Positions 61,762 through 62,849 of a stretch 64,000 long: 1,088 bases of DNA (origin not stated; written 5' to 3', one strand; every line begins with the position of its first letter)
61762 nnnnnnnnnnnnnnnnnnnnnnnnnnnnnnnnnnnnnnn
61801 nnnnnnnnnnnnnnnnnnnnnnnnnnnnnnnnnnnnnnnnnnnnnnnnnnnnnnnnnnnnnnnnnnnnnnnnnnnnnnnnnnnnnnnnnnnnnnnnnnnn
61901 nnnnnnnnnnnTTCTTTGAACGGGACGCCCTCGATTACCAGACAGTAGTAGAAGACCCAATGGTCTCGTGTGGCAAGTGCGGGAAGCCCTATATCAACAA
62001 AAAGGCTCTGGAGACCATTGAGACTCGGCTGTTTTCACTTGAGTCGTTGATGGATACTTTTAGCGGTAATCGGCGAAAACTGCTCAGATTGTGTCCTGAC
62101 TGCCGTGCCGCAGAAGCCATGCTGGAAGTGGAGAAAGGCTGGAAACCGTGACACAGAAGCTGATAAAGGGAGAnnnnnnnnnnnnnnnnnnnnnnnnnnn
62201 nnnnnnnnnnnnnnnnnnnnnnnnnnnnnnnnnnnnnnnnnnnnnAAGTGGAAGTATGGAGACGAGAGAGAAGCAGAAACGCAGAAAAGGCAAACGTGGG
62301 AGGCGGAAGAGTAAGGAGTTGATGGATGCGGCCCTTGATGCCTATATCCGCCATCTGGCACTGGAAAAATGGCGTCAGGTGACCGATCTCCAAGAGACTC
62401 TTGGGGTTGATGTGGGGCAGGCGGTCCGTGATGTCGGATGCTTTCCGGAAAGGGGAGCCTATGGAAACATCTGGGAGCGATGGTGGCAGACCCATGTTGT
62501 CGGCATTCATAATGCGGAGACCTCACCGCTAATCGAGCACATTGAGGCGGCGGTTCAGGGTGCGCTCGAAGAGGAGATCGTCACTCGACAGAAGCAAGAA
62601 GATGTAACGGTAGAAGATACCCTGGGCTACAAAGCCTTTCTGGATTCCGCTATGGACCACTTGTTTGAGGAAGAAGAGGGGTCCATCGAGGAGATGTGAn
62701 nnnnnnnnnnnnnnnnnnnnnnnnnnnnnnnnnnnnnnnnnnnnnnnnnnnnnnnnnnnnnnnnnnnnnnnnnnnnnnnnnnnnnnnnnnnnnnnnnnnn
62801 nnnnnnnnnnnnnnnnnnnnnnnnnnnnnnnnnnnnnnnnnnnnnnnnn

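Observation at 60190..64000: Uncharacterised redox module: polyferredoxin-MvhD fusion, GTTCAA-regulated small gene, TorD-like chaperone and a Tat-signal protein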

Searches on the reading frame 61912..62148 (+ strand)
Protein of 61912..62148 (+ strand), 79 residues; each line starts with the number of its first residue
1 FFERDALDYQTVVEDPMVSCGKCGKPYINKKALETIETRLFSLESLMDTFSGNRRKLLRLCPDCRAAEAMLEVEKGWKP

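Call 40: search_solved_structures(query=A2, max_evalue=10, show_alignments=2)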
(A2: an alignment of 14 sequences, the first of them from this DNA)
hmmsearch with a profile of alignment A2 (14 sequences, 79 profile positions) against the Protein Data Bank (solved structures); distinct sequences matched with E-value up to 10: 18.
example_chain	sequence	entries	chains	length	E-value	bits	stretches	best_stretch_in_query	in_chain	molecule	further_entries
2i13_A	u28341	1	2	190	0.07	16.4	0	19-35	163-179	Aart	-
5z73_A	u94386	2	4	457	0.24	14.7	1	19-43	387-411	Alr0819 protein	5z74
2dlq_A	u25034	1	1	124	0.47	13.8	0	19-39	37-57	GLI-Kruppel family member HKR3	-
7w3r_A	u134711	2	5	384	0.53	13.6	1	11-51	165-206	Ubiquitin carboxyl-terminal hydrolase 34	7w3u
6ml2_A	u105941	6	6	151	0.69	13.2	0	19-35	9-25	Zinc finger and BTB domain-containing protein 24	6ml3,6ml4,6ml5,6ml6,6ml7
1x6h_A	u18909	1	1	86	0.8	13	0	19-33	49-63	Transcriptional repressor CTCF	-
6ttj_A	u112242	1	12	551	0.92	12.8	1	19-41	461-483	Alkaline/neutral invertase CINV1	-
2lvr_A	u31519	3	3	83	1.2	12.5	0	19-33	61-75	Zinc finger and BTB domain-containing protein 17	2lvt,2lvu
2cot_A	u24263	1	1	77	1.2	12.5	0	19-33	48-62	Zinc finger protein 435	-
8cuc_E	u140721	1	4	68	1.3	12.3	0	19-35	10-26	Sal-like protein 4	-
9o8u_D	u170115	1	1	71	1.3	12.3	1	58-75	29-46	1-methyl alkyl succinate synthase subunit Mas E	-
2emi_A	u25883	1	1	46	1.6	12.1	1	19-34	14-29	Zinc finger protein 484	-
7y3i_A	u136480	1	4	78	1.8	11.9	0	19-35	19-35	Sal-like protein 4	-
7y3k_A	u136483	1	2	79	1.9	11.8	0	19-35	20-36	Sal-like protein 4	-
5yel_A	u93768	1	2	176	2.1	11.7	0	19-33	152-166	Transcriptional repressor CTCF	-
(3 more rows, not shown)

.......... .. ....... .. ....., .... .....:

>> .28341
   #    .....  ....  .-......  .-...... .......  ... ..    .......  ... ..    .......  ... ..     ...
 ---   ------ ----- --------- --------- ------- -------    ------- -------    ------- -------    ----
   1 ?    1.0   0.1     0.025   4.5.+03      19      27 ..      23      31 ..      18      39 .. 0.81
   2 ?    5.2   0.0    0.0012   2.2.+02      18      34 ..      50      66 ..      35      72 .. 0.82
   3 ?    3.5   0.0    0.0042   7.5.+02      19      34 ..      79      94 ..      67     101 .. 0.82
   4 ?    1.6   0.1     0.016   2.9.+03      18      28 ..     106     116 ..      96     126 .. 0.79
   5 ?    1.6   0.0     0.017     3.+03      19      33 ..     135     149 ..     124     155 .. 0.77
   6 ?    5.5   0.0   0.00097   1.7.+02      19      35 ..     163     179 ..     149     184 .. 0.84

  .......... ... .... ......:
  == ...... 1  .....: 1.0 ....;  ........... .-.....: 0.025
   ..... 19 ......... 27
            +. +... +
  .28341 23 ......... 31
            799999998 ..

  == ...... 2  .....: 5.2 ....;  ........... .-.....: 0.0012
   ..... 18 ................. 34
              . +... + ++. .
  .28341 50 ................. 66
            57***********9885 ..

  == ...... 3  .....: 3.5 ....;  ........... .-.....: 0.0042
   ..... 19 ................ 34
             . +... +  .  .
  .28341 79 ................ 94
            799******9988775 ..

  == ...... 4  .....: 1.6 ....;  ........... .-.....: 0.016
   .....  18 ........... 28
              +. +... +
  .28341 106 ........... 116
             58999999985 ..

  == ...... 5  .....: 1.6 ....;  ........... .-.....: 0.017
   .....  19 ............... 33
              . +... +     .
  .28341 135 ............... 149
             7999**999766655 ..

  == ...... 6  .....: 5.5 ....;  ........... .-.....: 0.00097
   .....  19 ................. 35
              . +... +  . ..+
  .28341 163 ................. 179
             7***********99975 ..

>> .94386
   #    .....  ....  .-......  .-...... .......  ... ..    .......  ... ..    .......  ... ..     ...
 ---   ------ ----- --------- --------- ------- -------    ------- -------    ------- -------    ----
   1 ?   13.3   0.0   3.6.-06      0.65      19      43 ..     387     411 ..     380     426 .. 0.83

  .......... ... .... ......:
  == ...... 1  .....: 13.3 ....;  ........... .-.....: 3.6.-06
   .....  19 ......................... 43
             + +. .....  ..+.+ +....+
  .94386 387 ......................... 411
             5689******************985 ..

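Call 43: search_protein_families(library=pfam, proteins=[window:61912-62148:+], max_evalue=10)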
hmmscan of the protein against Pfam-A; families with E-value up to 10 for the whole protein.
seq(79 aa): 7 families
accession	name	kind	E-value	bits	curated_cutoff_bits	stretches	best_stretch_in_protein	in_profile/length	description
PF14122.12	YokU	-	0.018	15.4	27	1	13-44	31-62/87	YokU-like protein, putative antitoxin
PF14354.12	Lar_restr_allev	-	0.061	14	28.6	1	14-31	24-35/58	Restriction alleviation protein Lar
PF00096.32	zf-C2H2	-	0.08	13.9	25.2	1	19-34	2-17/23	Zinc finger, C2H2 type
PF09723.15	Zn_ribbon_8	-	0.081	13.4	34.4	0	10-26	19-35/41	Zinc ribbon domain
PF12660.12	zf-TFIIIC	-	0.11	13.1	23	1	12-47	46-74/98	Putative zinc-finger of transcription factor IIIC complex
PF24292.1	DUF7479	-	1.8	9.2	27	1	16-31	29-44/60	Domain of unknown function (DUF7479)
PF09297.16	Zn_ribbon_NUD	-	6.3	7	24.8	0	20-26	6-12/32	NADH pyrophosphatase zinc ribbon domain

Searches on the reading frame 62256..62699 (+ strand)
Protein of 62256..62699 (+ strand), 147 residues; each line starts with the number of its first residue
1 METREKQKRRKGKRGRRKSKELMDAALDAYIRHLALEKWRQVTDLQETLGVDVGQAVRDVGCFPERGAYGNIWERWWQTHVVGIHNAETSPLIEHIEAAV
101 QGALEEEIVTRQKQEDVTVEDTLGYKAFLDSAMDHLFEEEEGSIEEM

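Call 7: search_protein_families(library=pfam, proteins=[window:62256-62699:+], max_evalue=0.01)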
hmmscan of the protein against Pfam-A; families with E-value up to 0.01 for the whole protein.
window:62256-62699:+ (147 aa): 0 families

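Call 8: search_protein_families(library=ncbifam, proteins=[window:62256-62699:+], max_evalue=0.01)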
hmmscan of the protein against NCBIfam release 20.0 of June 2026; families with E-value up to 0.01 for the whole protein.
window:62256-62699:+ (147 aa): 0 families

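Call 43: search_protein_families(library=pfam, proteins=[window:62256-62699:+], max_evalue=10)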
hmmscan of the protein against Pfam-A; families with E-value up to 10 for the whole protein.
window:62256-62699:+ (147 aa): 1 family
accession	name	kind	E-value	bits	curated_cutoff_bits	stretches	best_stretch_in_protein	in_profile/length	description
PF13865.11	FoP_duplication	-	0.024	15.7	24.6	1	5-31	34-60/81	C-terminal duplication domain of Friend of PRMT1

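Call 46: find_homologous_proteins(query=window:62256-62699:+, max_evalue=0.001)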
Query window:62256-62699:+ (147 aa): 62 proteins with E <= 0.001 among 82 candidates.
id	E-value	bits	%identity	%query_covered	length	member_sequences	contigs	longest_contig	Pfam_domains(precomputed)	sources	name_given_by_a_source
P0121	9.8e-92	322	100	100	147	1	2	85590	-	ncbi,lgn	ncbi:MAG: hypothetical protein ACE5HC_02555 [Candidatus Binatia bacterium]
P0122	2.6e-61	224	70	80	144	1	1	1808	-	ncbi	-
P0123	1.5e-60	221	69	80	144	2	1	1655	-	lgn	-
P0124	7.3e-59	216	71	86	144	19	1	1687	-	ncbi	-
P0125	2.5e-58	214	69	86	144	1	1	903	-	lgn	-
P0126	4.3e-58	213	68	81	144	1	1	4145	-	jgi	jgi:hypothetical protein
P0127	6.8e-58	213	70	80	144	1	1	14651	-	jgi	jgi:hypothetical protein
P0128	1.2e-57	212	71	86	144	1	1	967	-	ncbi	-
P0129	1.5e-57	212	72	86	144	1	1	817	-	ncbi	-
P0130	1.9e-57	211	71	88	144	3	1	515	-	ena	-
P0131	2.8e-57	211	71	88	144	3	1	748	-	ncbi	-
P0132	3.1e-57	211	67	88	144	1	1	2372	-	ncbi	-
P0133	6.5e-57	210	70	88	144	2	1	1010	-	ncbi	-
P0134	9.4e-57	209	71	86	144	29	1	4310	-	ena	-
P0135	1.1e-56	209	70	86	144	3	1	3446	-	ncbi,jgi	jgi:hypothetical protein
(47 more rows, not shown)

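Call 55: predict_structure(alignment_id=A3)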
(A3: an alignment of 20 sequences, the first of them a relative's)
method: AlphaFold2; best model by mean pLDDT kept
length: 147 residues; sequences in the alignment: 20
mean_pLDDT: 85.0   pTM: 0.74
mean pLDDT of the five models: 85.0, 84.5, 83.6, 82.3, 81.8
residues with pLDDT >= 90: 94; 70-90: 25; 50-70: 24; < 50: 4
segments of 3 or more residues with pLDDT < 50: none
pLDDT, mean of each block of 10 residues (from residue 1): 53 66 90 95 94 93 93 96 78 94 97 94 91 79 54
secondary structure, 60 per line:
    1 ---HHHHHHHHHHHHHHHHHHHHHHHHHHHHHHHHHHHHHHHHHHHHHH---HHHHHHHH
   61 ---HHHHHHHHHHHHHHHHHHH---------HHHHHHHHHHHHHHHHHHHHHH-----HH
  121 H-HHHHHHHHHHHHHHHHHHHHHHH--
elements in order: H4-49 H53-60 H64-82 H92-113 H123-145

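Call 58: fold_search(model_id=the predicted structure, library=pdb)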
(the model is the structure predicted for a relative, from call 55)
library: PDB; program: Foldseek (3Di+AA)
matches with E <= 10: 57; with E <= 0.001: 0
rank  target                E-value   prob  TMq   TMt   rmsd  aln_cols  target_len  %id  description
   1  9dir_A                1.8e+00  0.08  0.21  0.24  15.7       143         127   13  Cryo-EM structure of the heme/hemoglobin transporter ChuA, in complex with de novo designed binder G7 (released 2025-05-21)
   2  3phl                  1.8e+00  0.08  0.20  0.09  14.2       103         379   16  The apo-form UDP-glucose 6-dehydrogenase (released 2011-09-28)
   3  8c3w                  1.9e+00  0.09  0.19  0.15  11.8       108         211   17  Crystal structure of a computationally designed heme binding protein, dnHEM1 (released 2023-07-05)
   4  1drg_A                2.0e+00  0.13  0.20  0.10  11.8       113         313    7  CRYSTAL STRUCTURE OF TRIMERIC CRE RECOMBINASE-LOX COMPLEX (released 2001-10-19)
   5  8i23_F                2.5e+00  0.18  0.30  0.21  10.3        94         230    7  Clostridium thermocellum RNA polymerase transcription open complex with SigI1 and its promoter (released 2023-10-11)
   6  9k7w_D                3.2e+00  0.07  0.19  0.27  11.2       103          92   20  Crystal structure of designed nickel-induced homotrimer C3-Ni1-HH*3-18 (released 2025-10-29)
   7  3dm9                  3.4e+00  0.18  0.32  0.18   6.1        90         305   17  Structures and Conformations in Solution of the Signal Recognition Particle Receptor from the archaeon Pyrococcus furios (released 2008-11-11)
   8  3gg2_C                4.0e+00  0.06  0.24  0.10  15.1       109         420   16  Crystal structure of UDP-glucose 6-dehydrogenase from Porphyromonas gingivalis bound to product UDP-glucuronate (released 2009-03-24)
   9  7bha_B                4.0e+00  0.04  0.20  0.15  13.9       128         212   16  Escherichia coli YtfE (released 2021-04-21)
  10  1nek_C                4.0e+00  0.04  0.18  0.20  11.7       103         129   14  Complex II (Succinate Dehydrogenase) From E. Coli with ubiquinone bound (released 2003-02-25)
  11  5iib_A                4.2e+00  0.07  0.23  0.26  15.0        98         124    9  Crystal structure of red abalone egg VERL repeat 3 in complex with sperm lysin at 1.64 A resolution (crystal form II) (released 2017-06-14)
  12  6tb3_BW               4.2e+00  0.05  0.20  0.25  16.8       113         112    8  yeast 80S ribosome in complex with the Not5 subunit of the CCR4-NOT complex (released 2020-04-22)
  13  5yny_A                4.2e+00  0.05  0.19  0.23  12.6        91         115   23  Structure of house dust mite allergen Der F 21 in PEG2KMME (released 2019-03-13)
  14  2y0c_A                4.5e+00  0.05  0.19  0.07  14.5        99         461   14  BceC mutation Y10S (released 2011-07-27)
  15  7c1i_A                4.7e+00  0.10  0.30  0.36  11.7       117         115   13  Crystal structure of histidine-containing phosphotransfer protein B (HptB) from Pseudomonas aeruginosa PAO1 (released 2020-11-04)
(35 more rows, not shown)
